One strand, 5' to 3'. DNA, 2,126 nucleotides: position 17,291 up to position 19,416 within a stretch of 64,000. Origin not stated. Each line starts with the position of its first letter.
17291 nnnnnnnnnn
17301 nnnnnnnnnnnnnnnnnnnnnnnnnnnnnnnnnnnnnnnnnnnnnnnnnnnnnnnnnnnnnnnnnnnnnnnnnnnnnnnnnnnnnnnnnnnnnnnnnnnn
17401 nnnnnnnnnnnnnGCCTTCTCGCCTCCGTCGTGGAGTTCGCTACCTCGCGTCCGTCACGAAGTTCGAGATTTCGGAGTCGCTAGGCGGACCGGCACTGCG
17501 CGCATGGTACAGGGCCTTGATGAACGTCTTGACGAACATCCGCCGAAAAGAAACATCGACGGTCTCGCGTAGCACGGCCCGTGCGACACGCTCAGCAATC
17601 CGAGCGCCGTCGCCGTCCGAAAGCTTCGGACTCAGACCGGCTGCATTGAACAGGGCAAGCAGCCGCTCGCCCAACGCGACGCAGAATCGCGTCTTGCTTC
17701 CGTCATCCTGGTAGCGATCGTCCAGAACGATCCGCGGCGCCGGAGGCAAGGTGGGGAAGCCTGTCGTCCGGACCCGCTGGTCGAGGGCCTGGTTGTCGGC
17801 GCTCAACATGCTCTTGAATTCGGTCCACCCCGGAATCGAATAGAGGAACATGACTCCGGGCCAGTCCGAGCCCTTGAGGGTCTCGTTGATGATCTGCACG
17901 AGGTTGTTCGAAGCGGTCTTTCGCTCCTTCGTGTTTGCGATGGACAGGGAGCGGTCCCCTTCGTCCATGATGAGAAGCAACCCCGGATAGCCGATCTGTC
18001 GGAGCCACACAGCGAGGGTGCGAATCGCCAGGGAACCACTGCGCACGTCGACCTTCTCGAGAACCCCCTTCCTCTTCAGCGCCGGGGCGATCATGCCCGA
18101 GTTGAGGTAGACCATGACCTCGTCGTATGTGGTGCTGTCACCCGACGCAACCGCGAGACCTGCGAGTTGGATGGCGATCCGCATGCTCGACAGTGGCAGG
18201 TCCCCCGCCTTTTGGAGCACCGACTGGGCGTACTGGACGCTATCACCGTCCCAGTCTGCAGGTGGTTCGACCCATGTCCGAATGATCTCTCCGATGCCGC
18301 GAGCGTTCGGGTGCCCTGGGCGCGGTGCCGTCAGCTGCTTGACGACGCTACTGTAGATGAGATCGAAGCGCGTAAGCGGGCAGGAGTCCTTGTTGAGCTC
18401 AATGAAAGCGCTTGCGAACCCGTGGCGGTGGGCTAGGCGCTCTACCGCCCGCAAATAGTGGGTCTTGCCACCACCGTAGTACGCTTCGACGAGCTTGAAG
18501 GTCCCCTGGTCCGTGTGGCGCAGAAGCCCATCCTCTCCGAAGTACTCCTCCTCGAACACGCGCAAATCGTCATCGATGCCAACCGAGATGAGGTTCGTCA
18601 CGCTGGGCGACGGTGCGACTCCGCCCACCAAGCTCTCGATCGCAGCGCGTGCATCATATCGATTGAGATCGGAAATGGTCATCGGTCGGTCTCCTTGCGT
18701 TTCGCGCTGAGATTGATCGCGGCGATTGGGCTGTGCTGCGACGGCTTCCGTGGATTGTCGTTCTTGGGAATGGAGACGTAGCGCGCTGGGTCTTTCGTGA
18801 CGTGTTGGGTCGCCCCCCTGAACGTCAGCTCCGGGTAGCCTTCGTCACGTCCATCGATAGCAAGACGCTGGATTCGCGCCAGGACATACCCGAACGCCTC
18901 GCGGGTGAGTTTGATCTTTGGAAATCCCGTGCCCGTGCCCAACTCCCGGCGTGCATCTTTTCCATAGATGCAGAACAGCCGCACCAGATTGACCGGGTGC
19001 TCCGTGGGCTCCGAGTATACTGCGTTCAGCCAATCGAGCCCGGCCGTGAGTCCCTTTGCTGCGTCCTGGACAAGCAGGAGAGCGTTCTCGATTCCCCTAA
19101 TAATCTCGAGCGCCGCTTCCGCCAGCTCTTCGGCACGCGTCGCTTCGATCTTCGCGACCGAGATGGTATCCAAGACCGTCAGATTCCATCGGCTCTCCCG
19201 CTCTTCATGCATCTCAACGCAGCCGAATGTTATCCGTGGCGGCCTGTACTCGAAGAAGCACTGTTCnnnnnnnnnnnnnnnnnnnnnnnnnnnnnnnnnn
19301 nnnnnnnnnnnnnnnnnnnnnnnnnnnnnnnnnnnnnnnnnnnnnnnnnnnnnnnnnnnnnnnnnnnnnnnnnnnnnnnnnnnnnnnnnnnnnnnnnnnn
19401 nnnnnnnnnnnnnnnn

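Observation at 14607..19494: Stand-alone four-gene module: unknown 271-aa protein, two paralogous BrxD-like P-loop ATPases, DExH (Lhr/BrxHI-like) helicase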

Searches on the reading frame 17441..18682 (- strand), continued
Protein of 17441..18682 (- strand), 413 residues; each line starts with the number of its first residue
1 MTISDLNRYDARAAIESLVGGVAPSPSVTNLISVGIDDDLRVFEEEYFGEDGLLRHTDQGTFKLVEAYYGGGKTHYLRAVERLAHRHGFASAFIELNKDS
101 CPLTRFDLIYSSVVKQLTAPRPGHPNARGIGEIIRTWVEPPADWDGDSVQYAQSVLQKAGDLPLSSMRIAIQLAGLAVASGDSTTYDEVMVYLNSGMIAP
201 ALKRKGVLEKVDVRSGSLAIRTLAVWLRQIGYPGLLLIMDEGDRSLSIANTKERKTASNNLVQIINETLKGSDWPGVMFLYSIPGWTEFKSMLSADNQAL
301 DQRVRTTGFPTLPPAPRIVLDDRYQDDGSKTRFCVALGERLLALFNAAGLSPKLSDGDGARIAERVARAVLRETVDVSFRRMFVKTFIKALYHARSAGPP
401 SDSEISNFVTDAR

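Call 61: find_encoding_contigs(protein=P0100, flank=10000, max_places=1)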
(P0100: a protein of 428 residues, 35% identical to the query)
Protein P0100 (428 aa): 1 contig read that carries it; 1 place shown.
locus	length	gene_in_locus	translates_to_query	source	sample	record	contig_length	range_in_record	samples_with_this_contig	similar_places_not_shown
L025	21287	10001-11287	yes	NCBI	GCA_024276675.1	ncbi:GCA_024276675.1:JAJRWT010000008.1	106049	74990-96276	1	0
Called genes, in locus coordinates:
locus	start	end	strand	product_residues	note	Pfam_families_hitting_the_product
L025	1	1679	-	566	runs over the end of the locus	-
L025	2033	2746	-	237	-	-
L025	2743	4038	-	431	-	-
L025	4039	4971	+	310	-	PF02016:Peptidase_S66, PF17676:Peptidase_S66C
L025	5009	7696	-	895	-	PF00069:Pkinase, PF07714:PK_Tyr_Ser-Thr, PF03781:FGE-sulfatase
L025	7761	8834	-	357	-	-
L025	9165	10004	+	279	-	-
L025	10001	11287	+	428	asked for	PF10923:BrxC_BrxD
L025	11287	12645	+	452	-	PF10923:BrxC_BrxD, PF13191:AAA_16 (weak)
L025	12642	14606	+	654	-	PF00270:DEAD, PF00271:Helicase_C, PF22590:Cas3-like_C_2 (faint)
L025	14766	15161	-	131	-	-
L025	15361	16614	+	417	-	-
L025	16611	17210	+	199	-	PF14522:Cytochrome_C7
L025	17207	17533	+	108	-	-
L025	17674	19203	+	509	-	-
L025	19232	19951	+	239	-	PF02517:Rce1-like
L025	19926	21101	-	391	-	PF00005:ABC_tran, PF13304:AAA_21 (faint)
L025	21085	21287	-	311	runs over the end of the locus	PF00528:BPD_transp_1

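Call 62: find_encoding_contigs(protein=P0107, flank=10000, max_places=1)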
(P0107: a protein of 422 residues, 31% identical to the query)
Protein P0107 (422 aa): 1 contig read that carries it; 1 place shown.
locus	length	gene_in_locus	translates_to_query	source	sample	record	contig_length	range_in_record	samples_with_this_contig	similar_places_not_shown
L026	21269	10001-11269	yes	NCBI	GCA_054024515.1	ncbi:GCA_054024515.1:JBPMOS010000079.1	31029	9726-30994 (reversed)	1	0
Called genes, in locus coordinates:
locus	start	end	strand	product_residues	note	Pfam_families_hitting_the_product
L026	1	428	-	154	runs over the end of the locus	?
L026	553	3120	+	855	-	PF00521:DNA_topoisoIV, PF03989:DNA_gyraseA_C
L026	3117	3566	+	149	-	PF09424:YqeY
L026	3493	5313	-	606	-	-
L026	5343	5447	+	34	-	-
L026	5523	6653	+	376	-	PF00142:Fer4_NifH (weak), PF01656:CbiA, PF02374:ArsA_ATPase, PF06564:CBP_BcsQ, PF09140:MipZ, PF10609:ParA, PF13614:AAA_31, PF16561:AMPK1_CBM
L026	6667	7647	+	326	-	-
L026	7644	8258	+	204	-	-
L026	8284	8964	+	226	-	-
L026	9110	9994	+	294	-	-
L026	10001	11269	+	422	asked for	PF10923:BrxC_BrxD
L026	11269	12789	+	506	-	PF10923:BrxC_BrxD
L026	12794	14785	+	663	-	PF00270:DEAD, PF00271:Helicase_C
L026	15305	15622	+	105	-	-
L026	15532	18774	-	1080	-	PF02837:Glyco_hydro_2_N, PF22666:Glyco_hydro_2_N2, PF02837:Glyco_hydro_2_N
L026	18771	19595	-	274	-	PF24096:DUF7379, PF00561:Abhydrolase_1 (weak), PF12697:Abhydrolase_6 (weak), PF07819:PGAP1 (weak)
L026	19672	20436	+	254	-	-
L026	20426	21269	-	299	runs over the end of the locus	-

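Call 71: search_dna_similar(query=window:17441-18682:-, collection=plasmids, mode=protein, max_evalue=0.001, max_rows=25)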
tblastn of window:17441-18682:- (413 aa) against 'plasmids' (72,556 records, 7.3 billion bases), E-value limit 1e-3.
Records with a match: 171; places in all: 172; records where one place covers at least 80% of the query: 1.
Best place of each record, by identity: <60% 171.
By first word of the organism name: Salmonella 142; Klebsiella 15; Citrobacter 2; Deinococcus 1; Rhodococcus 1; Streptomyces 1; Polaromonas 1; Leclercia 1; Enterobacter 1; Candidatus 1; and 5 more.
By predicted mobility (MOB-suite, as given by PLSDB): conjugative 141; non-mobilizable 20; mobilizable 10.
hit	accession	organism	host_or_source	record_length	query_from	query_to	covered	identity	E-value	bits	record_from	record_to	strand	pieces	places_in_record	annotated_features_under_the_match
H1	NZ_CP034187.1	Deinococcus psychrotolerans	whole organism,R2A medium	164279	8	411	98%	23.6%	2e-9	67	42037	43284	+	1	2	BREX system ATP-binding domain-containing protein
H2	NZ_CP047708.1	Klebsiella pneumoniae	Rectal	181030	1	272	66%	26.7%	2e-6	58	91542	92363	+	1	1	ATP-binding protein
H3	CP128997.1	Rhodococcus opacus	sludge,sludge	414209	1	282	68%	25.5%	5e-7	60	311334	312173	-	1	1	brxD: BREX system ATP-binding protein BrxD | pglZ: BREX-2 system phosphatase PglZ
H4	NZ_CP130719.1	Streptomyces sp. NBC_01334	-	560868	12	282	66%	26.4%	6e-8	62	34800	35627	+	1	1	brxD: BREX system ATP-binding protein BrxD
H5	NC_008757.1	Polaromonas naphthalenivorans CJ2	-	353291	15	282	65%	26.6%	6e-9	66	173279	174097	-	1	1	brxD: BREX system ATP-binding protein BrxD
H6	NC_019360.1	Citrobacter freundii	-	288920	1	272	66%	24.9%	4e-6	57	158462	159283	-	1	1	ATP-binding protein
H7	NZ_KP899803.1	Salmonella enterica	environmental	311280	1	272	66%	24.9%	4e-6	57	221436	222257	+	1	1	ATP-binding protein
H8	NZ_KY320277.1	Leclercia adecarboxylata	-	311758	1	272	66%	24.9%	4e-6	57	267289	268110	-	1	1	ATP-binding protein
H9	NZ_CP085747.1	Enterobacter hormaechei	Homo sapiens,tracheal aspirate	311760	1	272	66%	24.9%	4e-6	57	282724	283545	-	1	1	ATP-binding protein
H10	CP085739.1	Citrobacter freundii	Homo sapiens,rectum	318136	1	272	66%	24.9%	4e-6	57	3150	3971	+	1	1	ATP-binding protein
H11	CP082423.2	Salmonella enterica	animal-swine-market swine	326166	1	272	66%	24.9%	4e-6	57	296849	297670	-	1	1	ATP-binding protein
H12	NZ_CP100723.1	Salmonella enterica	Homo sapiens,stool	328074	1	272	66%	24.9%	4e-6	57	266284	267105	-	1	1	ATP-binding protein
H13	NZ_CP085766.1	Klebsiella michiganensis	Homo sapiens,nose swab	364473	1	272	66%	24.9%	4e-6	57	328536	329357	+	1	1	ATP-binding protein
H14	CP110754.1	Klebsiella pneumoniae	Homo sapiens,blood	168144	1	272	66%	24.9%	7e-6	56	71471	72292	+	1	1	ATP-binding protein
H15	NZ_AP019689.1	Klebsiella quasipneumoniae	-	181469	1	272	66%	24.9%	7e-6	56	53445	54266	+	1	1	ATP-binding protein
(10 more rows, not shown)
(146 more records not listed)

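Call 73: get_annotated_region(hit=H1, flank=9000)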
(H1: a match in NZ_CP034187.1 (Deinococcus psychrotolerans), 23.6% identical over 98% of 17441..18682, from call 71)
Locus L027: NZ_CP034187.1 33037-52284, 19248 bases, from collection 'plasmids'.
description: Deinococcus psychrotolerans strain S14-83 plasmid unnamed3, complete sequence
organism: Deinococcus psychrotolerans (NCBI taxid 2489213)
taxonomy: Bacteria; Deinococcota; Deinococci; Deinococcales; Deinococcaceae; Deinococcus; Deinococcus psychrotolerans
host: -; source: whole organism,R2A medium; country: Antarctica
typing (MOB-suite, as given by PLSDB): non-mobilizable
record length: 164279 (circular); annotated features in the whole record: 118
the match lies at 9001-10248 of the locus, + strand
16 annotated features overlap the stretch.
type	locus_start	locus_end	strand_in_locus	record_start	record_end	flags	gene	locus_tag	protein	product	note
CDS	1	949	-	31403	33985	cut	-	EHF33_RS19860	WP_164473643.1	PD-(D/E)XK nuclease family protein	-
CDS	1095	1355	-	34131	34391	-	-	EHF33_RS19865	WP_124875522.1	hypothetical protein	-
CDS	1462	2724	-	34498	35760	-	-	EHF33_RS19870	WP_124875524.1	VWA domain-containing protein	-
CDS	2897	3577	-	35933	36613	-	-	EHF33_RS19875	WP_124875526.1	MerR family transcriptional regulator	GO:0006355 - regulation of DNA-templated transcription [Evidence IEA]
CDS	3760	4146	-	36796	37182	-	-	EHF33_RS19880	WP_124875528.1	hypothetical protein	-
CDS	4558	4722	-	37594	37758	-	-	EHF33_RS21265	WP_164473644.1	hypothetical protein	-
CDS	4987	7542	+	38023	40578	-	-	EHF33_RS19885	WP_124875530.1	hypothetical protein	-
CDS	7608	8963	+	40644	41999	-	-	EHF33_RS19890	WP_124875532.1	hypothetical protein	-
CDS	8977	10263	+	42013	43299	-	-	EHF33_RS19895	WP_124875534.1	BREX system ATP-binding domain-containing protein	-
CDS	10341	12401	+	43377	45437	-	-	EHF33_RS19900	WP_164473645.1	DEAD/DEAH box helicase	-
CDS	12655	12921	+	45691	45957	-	-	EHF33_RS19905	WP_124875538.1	HNH endonuclease signature motif containing protein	-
CDS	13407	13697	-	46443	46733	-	-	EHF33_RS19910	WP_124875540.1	hypothetical protein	-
CDS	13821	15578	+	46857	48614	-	-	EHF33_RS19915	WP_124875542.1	hypothetical protein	-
CDS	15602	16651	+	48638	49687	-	-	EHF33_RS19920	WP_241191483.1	BREX system ATP-binding domain-containing protein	-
CDS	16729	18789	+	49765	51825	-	-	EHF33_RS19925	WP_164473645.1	DEAD/DEAH box helicase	-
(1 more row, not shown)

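Call 74: get_annotated_region(hit=H2, flank=6000)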
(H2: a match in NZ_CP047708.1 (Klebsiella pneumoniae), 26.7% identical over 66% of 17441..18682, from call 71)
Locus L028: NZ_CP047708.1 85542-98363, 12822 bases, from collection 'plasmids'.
description: Klebsiella pneumoniae strain Kpn-13 plasmid pKpn13-1, complete sequence
organism: Klebsiella pneumoniae (NCBI taxid 573)
taxonomy: Bacteria; Pseudomonadota; Gammaproteobacteria; Enterobacterales; Enterobacteriaceae; Klebsiella; Klebsiella pneumoniae
host: -; source: Rectal; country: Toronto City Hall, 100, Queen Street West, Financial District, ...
typing (MOB-suite, as given by PLSDB): conjugative; replicon IncFIB; relaxase MOBF,MOBF; mating-pair formation MPF_F
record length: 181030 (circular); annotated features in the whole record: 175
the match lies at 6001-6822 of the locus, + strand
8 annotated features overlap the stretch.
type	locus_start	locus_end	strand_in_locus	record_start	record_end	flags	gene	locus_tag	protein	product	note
CDS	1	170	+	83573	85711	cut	-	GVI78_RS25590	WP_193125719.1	AAA family ATPase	-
CDS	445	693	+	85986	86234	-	-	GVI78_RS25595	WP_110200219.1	hypothetical protein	-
CDS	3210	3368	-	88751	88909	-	-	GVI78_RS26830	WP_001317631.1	transposase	GO:0006313 - DNA transposition [Evidence IEA]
CDS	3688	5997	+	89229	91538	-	-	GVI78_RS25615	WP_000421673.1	TerB N-terminal domain-containing protein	-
CDS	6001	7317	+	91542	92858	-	-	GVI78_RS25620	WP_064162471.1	ATP-binding protein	-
CDS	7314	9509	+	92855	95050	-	-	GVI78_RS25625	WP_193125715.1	DEAD/DEAH box helicase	-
CDS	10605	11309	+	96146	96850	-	-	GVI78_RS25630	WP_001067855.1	IS6-like element IS26 family transposase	GO:0006313 - DNA transposition [Evidence IEA]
CDS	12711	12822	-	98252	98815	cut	-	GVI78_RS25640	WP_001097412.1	chlorite dismutase family protein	-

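Call 75: get_annotated_region(hit=H5, flank=9000)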
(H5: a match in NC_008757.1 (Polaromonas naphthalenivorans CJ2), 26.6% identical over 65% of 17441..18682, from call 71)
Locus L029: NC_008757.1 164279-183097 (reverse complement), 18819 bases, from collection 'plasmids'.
description: Polaromonas naphthalenivorans CJ2 plasmid pPNAP01, complete sequence
organism: Polaromonas naphthalenivorans CJ2 (NCBI taxid 365044)
taxonomy: Bacteria; Pseudomonadota; Betaproteobacteria; Burkholderiales; Comamonadaceae; Polaromonas; Polaromonas naphthalenivorans; Polaromonas naphthalenivorans CJ2
host: -; source: -; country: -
typing (MOB-suite, as given by PLSDB): conjugative; replicon IncP; relaxase MOBH; mating-pair formation MPF_T
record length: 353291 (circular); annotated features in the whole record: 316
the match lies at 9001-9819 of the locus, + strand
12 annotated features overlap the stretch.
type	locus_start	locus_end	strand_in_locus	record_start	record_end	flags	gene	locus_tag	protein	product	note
CDS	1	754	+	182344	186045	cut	pglX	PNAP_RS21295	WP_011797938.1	BREX-2 system adenine-specific DNA-methyltransferase PglX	-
CDS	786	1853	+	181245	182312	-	-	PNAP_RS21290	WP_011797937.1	ATP-binding protein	-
CDS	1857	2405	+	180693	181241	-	-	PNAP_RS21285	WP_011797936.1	hypothetical protein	-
CDS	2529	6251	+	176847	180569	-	-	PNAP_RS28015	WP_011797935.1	hypothetical protein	-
CDS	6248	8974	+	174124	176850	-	pglZ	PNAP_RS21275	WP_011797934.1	BREX-2 system phosphatase PglZ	-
CDS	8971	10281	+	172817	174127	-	brxD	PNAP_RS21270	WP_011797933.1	BREX system ATP-binding protein BrxD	-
CDS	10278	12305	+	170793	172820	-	-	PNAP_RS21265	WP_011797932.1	DEAD/DEAH box helicase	-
CDS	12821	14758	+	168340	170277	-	-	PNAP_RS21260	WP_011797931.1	AAA family ATPase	-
CDS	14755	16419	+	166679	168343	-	-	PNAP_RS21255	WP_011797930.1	ATP-dependent helicase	-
CDS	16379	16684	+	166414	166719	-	-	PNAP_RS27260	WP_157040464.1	hypothetical protein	-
CDS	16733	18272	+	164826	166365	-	-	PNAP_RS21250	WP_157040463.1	IS3 family transposase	-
CDS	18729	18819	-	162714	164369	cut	-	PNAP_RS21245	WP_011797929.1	hypothetical protein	-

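Call 76: get_annotated_region(hit=H4, flank=9000)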
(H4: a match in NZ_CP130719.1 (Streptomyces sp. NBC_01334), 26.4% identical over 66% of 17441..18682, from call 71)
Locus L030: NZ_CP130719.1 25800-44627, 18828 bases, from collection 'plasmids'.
description: Streptomyces sp. NBC_01334 plasmid unnamed1, complete sequence
organism: Streptomyces sp. NBC_01334 (NCBI taxid 2903827)
taxonomy: Bacteria; Actinomycetota; Actinomycetes; Kitasatosporales; Streptomycetaceae; Streptomyces; Streptomyces sp. NBC 01334
host: -; source: -; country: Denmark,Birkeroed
typing (MOB-suite, as given by PLSDB): non-mobilizable; replicon rep_cluster_1974,rep_cluster_43
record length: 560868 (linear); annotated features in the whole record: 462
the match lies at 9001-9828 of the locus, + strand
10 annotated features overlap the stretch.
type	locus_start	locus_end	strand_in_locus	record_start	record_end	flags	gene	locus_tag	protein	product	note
CDS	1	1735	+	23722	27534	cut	pglX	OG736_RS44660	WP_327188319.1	BREX-2 system adenine-specific DNA-methyltransferase PglX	-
CDS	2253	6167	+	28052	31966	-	-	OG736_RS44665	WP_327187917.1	hypothetical protein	-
CDS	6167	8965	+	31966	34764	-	pglZ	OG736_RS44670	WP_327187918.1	BREX-2 system phosphatase PglZ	-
CDS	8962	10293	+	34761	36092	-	brxD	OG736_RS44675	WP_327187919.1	BREX system ATP-binding protein BrxD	-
CDS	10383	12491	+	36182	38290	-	-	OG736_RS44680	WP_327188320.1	DEAD/DEAH box helicase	-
CDS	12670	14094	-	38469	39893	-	-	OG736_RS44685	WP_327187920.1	hypothetical protein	-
CDS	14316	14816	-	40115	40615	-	-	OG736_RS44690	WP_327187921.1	SAM-dependent methyltransferase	-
CDS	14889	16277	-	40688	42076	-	-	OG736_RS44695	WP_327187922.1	Tat pathway signal protein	-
CDS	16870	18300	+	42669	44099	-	-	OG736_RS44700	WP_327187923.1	FAD-dependent oxidoreductase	-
CDS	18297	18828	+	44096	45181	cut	-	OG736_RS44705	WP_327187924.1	hypothetical protein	-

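Call 96: search_protein_families(library=pfam, proteins=[L027:4987-7542:+, L027:7608-8963:+, L025:9165-10004:+, L026:9110-9994:+], max_evalue=0.01)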
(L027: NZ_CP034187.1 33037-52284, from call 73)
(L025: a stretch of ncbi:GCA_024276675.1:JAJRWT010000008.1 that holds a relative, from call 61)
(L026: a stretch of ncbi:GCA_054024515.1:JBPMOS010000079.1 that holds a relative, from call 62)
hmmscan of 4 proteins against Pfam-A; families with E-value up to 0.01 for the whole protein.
L027:4987-7542:+ (851 aa): 3 families
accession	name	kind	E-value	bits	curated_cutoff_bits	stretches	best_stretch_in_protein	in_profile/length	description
PF01816.23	LRV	-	9e-16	57.5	21.6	2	85-109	2-26/26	Leucine rich repeat variant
PF25591.1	LRV_2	-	8.9e-06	26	27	2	143-199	5-60/61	Leucine Rich Repeat Variant domain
PF02985.28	HEAT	-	0.00029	21.2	23.5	0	73-91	3-21/31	HEAT repeat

L027:7608-8963:+ (451 aa): 0 families

L025:9165-10004:+ (279 aa): 0 families

L026:9110-9994:+ (294 aa): 0 families

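Call 97: find_related_loci(query=A3, collection=viral_contigs, flank=10000)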
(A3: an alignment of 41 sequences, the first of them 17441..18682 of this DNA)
Query A3 (413 aa) in viral_contigs; peptide patterns used: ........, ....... (x = any residue, [..] = any of these).
49 stretches matched a pattern, but none encodes a relative of the query by tblastn (E <= 1e-3).

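Call 98: search_dna_similar(query=window:17441-18682:-, collection=phages, mode=protein, max_evalue=0.001, max_rows=10)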
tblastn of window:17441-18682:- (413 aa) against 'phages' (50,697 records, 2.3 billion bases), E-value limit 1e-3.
No match.

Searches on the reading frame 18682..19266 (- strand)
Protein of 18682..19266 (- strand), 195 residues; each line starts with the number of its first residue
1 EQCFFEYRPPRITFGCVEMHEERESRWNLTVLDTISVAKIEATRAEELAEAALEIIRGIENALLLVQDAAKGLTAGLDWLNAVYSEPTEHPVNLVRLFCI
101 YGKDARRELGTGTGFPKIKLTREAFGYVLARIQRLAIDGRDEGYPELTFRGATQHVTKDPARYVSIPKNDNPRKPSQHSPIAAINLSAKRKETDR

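Call 89: predict_structure(alignment_id=A4)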
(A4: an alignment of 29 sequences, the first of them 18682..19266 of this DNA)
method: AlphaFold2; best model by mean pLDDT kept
length: 195 residues; sequences in the alignment: 29
mean_pLDDT: 92.7   pTM: 0.89
mean pLDDT of the five models: 92.7, 91.9, 91.4, 91.2, 90.8
residues with pLDDT >= 90: 157; 70-90: 31; 50-70: 4; < 50: 3
segments of 3 or more residues with pLDDT < 50: 193-195
pLDDT, mean of each block of 10 residues (from residue 1): 96 98 97 97 97 98 97 93 85 95 86 87 98 91 90 96 97 98 87 47
secondary structure, 60 per line:
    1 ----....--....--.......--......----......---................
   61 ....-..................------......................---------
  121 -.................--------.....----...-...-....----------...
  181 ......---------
elements in order: E5-8 E11-14 E17-23 E26-31 E36-41 H45-64 H66-83 H92-111 H122-138 E147-151 E164-167 E178-186
